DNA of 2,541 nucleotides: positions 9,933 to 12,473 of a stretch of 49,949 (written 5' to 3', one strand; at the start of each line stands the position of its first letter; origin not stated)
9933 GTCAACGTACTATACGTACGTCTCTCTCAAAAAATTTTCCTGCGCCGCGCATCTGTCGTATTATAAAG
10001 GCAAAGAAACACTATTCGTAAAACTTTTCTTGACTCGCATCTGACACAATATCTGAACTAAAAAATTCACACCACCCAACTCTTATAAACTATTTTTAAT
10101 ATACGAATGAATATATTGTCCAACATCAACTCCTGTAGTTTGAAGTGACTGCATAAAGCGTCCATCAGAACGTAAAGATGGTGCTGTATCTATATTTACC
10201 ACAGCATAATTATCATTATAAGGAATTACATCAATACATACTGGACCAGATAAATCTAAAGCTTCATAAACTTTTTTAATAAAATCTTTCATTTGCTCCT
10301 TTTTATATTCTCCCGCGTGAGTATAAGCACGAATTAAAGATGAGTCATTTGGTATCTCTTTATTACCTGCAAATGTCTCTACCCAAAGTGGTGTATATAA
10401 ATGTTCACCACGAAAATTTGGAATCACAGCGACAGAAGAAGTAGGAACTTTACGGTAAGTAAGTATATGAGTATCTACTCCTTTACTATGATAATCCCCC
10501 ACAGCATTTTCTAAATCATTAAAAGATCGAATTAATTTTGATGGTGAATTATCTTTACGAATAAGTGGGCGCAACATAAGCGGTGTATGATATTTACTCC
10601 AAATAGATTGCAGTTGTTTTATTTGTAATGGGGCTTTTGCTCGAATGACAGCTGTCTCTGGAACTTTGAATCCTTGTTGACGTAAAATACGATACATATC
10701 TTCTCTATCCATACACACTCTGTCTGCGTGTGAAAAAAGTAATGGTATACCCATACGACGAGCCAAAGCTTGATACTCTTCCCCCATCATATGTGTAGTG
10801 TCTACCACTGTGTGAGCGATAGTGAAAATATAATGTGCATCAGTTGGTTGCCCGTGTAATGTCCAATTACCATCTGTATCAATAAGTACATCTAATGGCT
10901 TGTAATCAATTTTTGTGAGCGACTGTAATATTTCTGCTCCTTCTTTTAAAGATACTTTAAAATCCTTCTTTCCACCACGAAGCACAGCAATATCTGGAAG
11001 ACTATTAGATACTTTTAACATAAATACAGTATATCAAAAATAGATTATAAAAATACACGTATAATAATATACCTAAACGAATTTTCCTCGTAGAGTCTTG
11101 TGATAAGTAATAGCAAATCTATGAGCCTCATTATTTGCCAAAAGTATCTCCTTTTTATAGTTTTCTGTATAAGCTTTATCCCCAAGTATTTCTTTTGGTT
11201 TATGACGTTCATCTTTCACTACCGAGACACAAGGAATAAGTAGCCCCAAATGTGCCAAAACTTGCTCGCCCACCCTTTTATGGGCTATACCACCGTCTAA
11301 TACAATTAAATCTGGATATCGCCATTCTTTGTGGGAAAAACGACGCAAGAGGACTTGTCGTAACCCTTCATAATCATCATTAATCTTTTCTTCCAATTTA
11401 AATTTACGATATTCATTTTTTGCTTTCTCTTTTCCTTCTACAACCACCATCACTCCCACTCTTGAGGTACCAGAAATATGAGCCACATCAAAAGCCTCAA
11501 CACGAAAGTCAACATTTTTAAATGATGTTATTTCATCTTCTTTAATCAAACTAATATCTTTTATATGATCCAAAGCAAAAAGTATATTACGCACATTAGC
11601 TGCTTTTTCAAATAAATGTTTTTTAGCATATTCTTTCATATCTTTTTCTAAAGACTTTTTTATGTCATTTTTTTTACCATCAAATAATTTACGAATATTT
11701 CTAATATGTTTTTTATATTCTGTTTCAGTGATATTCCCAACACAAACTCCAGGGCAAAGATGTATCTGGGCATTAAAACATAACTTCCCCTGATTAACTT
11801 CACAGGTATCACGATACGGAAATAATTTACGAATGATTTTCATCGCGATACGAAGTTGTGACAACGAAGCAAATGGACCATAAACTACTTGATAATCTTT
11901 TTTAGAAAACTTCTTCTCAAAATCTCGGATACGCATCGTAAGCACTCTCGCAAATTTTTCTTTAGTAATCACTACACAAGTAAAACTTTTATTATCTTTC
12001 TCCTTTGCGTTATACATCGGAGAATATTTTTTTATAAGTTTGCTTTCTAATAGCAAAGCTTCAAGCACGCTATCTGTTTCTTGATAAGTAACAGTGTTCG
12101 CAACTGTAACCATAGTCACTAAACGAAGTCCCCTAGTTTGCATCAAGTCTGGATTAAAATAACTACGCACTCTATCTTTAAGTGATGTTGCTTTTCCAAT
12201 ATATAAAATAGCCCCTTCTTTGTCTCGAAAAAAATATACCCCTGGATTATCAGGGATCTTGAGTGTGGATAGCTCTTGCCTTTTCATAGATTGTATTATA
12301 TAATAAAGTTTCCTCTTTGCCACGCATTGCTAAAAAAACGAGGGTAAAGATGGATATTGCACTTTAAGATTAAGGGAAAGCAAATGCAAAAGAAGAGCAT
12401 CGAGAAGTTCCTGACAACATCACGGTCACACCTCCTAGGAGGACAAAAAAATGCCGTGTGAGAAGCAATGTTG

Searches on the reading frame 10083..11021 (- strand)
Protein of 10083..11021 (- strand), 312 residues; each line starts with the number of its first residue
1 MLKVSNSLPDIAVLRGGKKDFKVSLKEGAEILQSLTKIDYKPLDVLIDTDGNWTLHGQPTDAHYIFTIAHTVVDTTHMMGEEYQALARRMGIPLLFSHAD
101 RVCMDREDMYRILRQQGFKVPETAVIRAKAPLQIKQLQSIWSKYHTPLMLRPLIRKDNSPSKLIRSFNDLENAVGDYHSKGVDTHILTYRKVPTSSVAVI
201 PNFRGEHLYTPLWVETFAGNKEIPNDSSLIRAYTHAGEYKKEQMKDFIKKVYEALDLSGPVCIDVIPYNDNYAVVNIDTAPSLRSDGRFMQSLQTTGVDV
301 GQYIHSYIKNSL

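Call 7: search_protein_families(library=pfam, max_evalue=0.001, proteins=[window:10083-11021:-])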
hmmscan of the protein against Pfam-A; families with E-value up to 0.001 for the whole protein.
window:10083-11021:- (312 aa): 2 families
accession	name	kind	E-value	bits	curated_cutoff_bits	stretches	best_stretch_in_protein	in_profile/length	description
PF07478.18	Dala_Dala_lig_C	-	1.7e-05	24.8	24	1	226-308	120-203/204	D-ala D-ala ligase C-terminus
PF22416.2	Lmo2445-like_C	-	0.00018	22.5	27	0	240-304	9-71/94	Lmo2445-like, C-terminal domain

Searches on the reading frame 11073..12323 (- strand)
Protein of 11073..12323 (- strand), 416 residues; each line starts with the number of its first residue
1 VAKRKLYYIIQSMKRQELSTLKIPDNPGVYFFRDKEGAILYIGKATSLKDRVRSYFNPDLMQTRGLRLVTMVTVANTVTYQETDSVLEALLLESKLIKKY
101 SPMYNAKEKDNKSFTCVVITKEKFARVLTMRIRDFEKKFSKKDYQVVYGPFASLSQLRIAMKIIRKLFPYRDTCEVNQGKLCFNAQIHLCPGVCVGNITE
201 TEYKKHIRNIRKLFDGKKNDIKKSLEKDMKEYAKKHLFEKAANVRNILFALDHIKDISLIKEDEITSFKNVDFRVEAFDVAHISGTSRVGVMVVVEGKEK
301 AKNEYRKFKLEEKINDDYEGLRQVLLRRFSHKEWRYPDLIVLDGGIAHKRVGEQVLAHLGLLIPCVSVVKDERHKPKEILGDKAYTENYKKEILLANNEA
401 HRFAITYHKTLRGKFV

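Call 7: search_protein_families(library=pfam, max_evalue=0.001, proteins=[window:11073-12323:-])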
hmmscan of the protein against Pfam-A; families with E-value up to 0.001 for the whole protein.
window:11073-12323:- (416 aa): 2 families
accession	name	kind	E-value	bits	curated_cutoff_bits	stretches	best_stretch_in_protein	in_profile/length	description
PF08459.17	UvrC_RNaseH_dom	-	2.6e-31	109.1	22.3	1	268-405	6-159/159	UvrC RNAse H endonuclease domain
PF01541.30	GIY-YIG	-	2e-09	38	22.6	1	27-105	2-78/78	GIY-YIG catalytic domain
